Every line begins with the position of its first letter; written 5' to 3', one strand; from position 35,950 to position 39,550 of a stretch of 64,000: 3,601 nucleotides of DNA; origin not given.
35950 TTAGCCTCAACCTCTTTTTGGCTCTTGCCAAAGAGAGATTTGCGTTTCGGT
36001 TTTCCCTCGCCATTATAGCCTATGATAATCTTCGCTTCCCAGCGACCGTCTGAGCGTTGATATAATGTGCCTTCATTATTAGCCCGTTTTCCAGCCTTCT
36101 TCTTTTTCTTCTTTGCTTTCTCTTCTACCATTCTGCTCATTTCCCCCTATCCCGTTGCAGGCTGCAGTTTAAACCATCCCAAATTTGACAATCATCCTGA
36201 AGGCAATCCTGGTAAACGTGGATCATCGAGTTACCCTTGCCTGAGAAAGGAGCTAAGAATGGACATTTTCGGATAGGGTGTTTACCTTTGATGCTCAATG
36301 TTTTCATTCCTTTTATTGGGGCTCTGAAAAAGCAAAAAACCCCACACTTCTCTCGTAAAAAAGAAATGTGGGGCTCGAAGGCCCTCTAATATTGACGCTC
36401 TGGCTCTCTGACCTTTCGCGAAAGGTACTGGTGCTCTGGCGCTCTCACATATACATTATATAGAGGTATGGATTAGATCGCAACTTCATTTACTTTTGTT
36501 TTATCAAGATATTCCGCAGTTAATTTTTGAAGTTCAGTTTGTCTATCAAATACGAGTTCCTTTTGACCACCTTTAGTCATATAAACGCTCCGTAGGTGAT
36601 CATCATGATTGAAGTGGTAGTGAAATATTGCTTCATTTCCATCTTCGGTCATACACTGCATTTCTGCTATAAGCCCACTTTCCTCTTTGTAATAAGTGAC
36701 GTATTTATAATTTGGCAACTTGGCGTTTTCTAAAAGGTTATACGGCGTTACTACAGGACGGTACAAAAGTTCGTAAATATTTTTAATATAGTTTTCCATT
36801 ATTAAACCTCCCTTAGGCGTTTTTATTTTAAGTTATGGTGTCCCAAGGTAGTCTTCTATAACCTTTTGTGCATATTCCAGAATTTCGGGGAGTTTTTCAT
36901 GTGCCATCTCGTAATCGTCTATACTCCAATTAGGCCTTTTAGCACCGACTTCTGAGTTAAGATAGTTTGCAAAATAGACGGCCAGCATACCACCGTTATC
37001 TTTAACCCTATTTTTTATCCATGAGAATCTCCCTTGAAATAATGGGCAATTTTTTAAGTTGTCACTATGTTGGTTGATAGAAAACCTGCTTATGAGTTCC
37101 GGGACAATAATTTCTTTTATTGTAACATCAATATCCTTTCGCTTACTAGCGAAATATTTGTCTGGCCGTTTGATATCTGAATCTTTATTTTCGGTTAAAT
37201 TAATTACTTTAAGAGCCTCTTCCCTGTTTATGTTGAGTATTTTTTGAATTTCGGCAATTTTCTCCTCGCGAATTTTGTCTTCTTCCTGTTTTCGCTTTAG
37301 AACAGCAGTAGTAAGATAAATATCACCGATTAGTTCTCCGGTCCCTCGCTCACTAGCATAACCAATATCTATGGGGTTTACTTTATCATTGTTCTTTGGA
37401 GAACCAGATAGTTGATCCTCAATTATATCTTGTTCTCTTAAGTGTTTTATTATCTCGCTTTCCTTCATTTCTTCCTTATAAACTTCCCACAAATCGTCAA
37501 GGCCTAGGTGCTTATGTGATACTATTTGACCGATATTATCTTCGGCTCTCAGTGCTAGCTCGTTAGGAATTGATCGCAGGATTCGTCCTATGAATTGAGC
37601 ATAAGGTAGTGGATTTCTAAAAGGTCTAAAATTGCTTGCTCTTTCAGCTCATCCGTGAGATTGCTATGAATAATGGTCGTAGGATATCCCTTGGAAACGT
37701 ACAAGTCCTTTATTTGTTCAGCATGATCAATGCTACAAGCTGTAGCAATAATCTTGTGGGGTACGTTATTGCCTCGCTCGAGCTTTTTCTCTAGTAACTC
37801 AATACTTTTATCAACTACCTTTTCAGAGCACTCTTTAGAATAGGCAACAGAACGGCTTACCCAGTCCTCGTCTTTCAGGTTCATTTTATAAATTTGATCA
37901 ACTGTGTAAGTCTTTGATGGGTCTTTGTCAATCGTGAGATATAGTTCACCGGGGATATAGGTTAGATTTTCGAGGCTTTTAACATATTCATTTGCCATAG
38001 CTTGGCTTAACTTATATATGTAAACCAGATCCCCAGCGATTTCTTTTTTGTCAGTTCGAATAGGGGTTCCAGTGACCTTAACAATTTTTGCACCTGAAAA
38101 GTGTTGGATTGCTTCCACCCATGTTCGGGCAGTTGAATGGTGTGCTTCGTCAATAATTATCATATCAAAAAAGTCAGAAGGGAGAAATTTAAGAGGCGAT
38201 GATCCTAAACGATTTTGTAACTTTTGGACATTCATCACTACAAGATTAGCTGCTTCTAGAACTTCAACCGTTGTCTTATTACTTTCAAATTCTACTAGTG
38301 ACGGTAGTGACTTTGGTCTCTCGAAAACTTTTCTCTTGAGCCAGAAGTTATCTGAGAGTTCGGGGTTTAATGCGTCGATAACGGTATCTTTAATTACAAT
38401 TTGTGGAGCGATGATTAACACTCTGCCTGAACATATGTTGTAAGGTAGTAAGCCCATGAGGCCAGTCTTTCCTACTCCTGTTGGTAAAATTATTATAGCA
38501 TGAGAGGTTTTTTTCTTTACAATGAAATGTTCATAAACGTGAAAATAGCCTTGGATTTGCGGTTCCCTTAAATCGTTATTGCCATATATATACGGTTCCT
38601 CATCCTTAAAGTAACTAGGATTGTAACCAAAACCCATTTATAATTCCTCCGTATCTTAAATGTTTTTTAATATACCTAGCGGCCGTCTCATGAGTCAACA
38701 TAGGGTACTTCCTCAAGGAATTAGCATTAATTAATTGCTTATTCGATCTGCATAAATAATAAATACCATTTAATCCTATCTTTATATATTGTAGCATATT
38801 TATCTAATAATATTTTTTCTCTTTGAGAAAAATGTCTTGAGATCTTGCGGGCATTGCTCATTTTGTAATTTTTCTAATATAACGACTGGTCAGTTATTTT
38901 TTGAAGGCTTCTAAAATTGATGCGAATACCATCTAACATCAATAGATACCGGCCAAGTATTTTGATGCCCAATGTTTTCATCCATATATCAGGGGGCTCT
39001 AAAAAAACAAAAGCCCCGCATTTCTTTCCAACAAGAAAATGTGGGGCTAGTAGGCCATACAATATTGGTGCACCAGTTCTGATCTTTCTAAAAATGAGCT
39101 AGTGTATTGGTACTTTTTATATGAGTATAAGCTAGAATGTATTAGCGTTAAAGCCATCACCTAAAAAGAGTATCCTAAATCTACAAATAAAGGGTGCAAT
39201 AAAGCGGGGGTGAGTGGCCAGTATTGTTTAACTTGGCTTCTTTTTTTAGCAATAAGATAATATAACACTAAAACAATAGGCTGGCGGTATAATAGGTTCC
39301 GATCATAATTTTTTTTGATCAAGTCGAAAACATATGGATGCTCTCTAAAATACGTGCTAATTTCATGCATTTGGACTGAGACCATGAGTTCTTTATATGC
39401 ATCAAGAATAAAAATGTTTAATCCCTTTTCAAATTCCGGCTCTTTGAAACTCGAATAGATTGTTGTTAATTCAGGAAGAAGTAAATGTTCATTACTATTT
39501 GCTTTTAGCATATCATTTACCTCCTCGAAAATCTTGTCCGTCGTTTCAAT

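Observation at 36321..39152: Twin homologous small RNAs, each with its own promoter and terminator, placed directly behind two different candidate defence operons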

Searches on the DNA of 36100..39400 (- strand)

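Call 6: search_rna_families(source=window, start=36100, end=39400, threshold=evalue, max_evalue=10)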
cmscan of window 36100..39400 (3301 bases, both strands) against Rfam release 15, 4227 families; matches with E-value up to 10: 7.
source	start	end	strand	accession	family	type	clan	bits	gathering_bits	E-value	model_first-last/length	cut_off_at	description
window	37394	37442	+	RF00366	mir-BHRF1-2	Gene; miRNA;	-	27.9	87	0.032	1-65/65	no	mir-BHRF1-2 microRNA precursor family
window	38991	39055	-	RF02579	tsr26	Gene; sRNA;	-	20.6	141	7.8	1-122/122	no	S. aureus tsr26 small RNA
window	36329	36389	-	RF02721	sca_ncR26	Gene; snRNA; snoRNA; scaRNA;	-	19.7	37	8.7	1-68/68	no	Small Cajal body specific RNA ncR26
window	39236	39281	-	RF03313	mir-1468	Gene; miRNA;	-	18.8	95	4.4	21-66/86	no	mir-1468 microRNA precursor family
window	38992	39139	+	RF01794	sok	Gene; antitoxin;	-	16.5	59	1.4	1-157/157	no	sok antitoxin (CssrC)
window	38818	38842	-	RF02444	SpR10_sRNA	Gene; sRNA;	-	15.3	50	9.8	9-35/47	no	Streptococcus sRNA SpR10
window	36276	36424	+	RF01794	sok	Gene; antitoxin;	-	14.2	59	5.8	1-157/157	no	sok antitoxin (CssrC)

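Call 11: search_dna_similar(query=window:36280-36470:-, collection=phages, mode=distant, max_evalue=1)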
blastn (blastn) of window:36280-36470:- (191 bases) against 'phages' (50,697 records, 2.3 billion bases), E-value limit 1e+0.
Records with a match: 24; places in all: 24; records where one place covers at least 80% of the query: 0.
Best place of each record, by identity: 95-99% 24.
By first word of the organism name: Streptomyces 24.
By host as written in the record: Streptomyces griseus ATCC 10137 18; Streptomyces scabiei RL-34 2; Streptomyces lividans JI 1326 1; Streptomyces griseofuscus ATCC 23916 1; Streptomyces mirabilis NRRL B-2400 1; Streptomyces sanglieri UNT16F27A 1.
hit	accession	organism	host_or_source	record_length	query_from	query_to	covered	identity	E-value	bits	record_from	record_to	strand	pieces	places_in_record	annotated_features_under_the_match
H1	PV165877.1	Streptomyces phage CeilingFan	Streptomyces griseus ATCC 10137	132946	103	128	14%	96.2%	5e-2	44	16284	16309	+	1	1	38: tRNA-Thr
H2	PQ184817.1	Streptomyces phage Jollison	Streptomyces lividans JI 1326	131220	103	128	14%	96.2%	5e-2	44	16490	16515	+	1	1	38: tRNA-Thr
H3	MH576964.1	Streptomyces phage Starbow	Streptomyces griseus ATCC 10137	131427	103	128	14%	96.2%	5e-2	44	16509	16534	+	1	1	37: tRNA-Thr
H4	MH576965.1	Streptomyces phage StarPlatinum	Streptomyces griseus ATCC 10137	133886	103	128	14%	96.2%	5e-2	44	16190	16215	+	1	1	37: tRNA-Thr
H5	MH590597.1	Streptomyces phage LukeCage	Streptomyces griseus ATCC 10137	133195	103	128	14%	96.2%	5e-2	44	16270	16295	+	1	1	38: tRNA-Thr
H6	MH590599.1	Streptomyces phage Karimac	Streptomyces griseus ATCC 10137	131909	103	128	14%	96.2%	5e-2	44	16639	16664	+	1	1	38: tRNA-Thr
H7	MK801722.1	Streptomyces phage Birchlyn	Streptomyces griseus ATCC 10137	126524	103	128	14%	96.2%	5e-2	44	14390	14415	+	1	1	36: tRNA-Thr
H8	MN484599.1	Streptomyces phage Wipeout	Streptomyces griseus ATCC 10137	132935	103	128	14%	96.2%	5e-2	44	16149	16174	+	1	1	36: tRNA-Thr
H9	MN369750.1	Streptomyces phage TomSawyer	Streptomyces griseus ATCC 10137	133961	103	128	14%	96.2%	5e-2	44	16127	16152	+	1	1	37: tRNA-Thr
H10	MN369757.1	Streptomyces phage Bordeaux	Streptomyces griseus ATCC 10137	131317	103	128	14%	96.2%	5e-2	44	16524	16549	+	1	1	37: tRNA-Thr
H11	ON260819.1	Streptomyces phage SaltySpitoon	Streptomyces griseus ATCC 10137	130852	103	128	14%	96.2%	5e-2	44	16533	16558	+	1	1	39: tRNA-Thr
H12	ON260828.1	Streptomyces phage Quaran19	Streptomyces griseus ATCC 10137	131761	103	128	14%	96.2%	5e-2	44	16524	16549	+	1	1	39: tRNA-Thr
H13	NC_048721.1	Streptomyces phage StarPlatinum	Streptomyces griseus ATCC 10137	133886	103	128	14%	96.2%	5e-2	44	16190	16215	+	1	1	37: tRNA-Thr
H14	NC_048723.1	Streptomyces phage LukeCage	Streptomyces griseus ATCC 10137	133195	103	128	14%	96.2%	5e-2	44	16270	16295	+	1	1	38: tRNA-Thr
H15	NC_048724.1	Streptomyces phage Karimac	Streptomyces griseus ATCC 10137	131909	103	128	14%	96.2%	5e-2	44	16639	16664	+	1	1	38: tRNA-Thr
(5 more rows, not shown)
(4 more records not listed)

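Call 34: build_rna_model(alignment_id=A3)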
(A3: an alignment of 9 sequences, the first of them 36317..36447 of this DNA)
Model R1 built from alignment A3 (9 sequences, 147 columns); structure: RNAalifold consensus.
model positions 133; base pairs 37; branch points 1; effective number of sequences 1.06; information 0.59 bits per position. Calibrated on 0.2 Mb of random sequence (short: E-values are rough).
structure used (alignment columns):
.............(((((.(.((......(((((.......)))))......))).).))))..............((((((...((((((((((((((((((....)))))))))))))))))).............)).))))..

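Call 37: search_with_rna_model(model_id=R1, sources=[window, L003, L005, L006, L007, L013, L014, L015, L016, L018, L020, L023, L024], max_evalue=1)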
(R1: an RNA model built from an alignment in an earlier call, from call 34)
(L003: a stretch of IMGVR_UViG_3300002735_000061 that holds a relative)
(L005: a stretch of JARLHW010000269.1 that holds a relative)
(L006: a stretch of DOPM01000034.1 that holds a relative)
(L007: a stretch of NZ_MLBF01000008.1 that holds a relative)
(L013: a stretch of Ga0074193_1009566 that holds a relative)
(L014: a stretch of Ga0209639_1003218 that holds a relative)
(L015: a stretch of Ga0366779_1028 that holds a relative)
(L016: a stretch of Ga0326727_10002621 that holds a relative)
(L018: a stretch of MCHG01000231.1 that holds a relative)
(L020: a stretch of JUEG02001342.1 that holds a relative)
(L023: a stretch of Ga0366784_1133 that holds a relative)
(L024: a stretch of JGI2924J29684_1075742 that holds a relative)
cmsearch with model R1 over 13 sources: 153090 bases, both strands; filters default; matches with E-value up to 1: 31.
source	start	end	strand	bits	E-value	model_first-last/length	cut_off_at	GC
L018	3733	3863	-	141.7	1.5e-34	1-133/133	no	0.56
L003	7007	7139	+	141.6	1.6e-34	1-133/133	no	0.56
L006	4818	4950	+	141.6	1.6e-34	1-133/133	no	0.56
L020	1651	1783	+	141.6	1.6e-34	1-133/133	no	0.56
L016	746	876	+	141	2.2e-34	1-133/133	no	0.53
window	36317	36447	-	140.2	3.7e-34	1-133/133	no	0.5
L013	3513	3647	+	139.6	5.1e-34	1-133/133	no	0.53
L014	461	592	-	136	4.4e-33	1-133/133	no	0.51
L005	3240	3370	-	129.8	1.8e-31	1-133/133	no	0.53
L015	4761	4887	-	125.9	1.8e-30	1-133/133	no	0.51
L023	5063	5189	-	125.9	1.8e-30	1-133/133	no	0.51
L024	5160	5294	+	125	3e-30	1-133/133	no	0.52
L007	4380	4465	+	81.4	5.7e-19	1-133/133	no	0.45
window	38992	39118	-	57.3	9.7e-13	1-133/133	no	0.4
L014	3371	3489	-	45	1.5e-09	1-133/133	no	0.45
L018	3750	3787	+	25.2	0.00019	76-113/133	no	0.55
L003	7084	7121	-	24.3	0.00033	76-113/133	no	0.53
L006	4895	4932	-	24.3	0.00033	76-113/133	no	0.53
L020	1728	1765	-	24.3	0.00033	76-113/133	no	0.53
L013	3591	3628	-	23.9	0.00041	76-113/133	no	0.47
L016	818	855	-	17.9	0.015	76-113/133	no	0.45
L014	3391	3427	+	15.5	0.06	76-113/133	no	0.54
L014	484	520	+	15.3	0.068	76-113/133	no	0.46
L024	5237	5273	-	15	0.081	76-113/133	no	0.46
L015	4781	4816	+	14.5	0.11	76-113/133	no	0.47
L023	5083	5118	+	14.5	0.11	76-113/133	no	0.47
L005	3259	3292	+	13.8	0.17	76-113/133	no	0.47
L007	4410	4446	-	12.9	0.29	76-113/133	no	0.46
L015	3314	3348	+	11.3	0.74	75-123/133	no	0.51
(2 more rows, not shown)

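Call 48: search_with_rna_model(model_id=R1, sources=[window, L003, L005, L007, L013, L014, L015, L016, L018, L024], max_evalue=1e-8, make_alignment=true)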
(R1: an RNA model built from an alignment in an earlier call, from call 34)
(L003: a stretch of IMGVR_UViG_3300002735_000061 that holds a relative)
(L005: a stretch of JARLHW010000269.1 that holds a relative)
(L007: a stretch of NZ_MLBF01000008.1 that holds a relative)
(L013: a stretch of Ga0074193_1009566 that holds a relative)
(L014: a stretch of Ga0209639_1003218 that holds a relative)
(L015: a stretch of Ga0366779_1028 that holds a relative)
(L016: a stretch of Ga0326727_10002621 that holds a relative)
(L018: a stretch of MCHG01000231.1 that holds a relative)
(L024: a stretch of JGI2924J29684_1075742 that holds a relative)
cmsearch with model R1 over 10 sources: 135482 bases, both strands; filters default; matches with E-value up to 1e-8: 12.
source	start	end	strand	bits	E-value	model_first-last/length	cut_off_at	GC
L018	3733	3863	-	141.7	1.3e-34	1-133/133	no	0.56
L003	7007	7139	+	141.6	1.4e-34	1-133/133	no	0.56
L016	746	876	+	141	1.9e-34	1-133/133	no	0.53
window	36317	36447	-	140.2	3.3e-34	1-133/133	no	0.5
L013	3513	3647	+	139.6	4.5e-34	1-133/133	no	0.53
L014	461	592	-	136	3.9e-33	1-133/133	no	0.51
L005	3240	3370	-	129.8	1.6e-31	1-133/133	no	0.53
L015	4761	4887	-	125.9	1.6e-30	1-133/133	no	0.51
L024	5160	5294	+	125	2.7e-30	1-133/133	no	0.52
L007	4380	4465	+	81.4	5e-19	1-133/133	no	0.45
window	38992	39118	-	57.3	8.6e-13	1-133/133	no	0.4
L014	3371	3489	-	45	1.3e-09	1-133/133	no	0.45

Alignment A4: 12 matches aligned to the model, 150 columns, each read 5' to 3' on its own strand. Consensus structure (alignment columns), stored with it:
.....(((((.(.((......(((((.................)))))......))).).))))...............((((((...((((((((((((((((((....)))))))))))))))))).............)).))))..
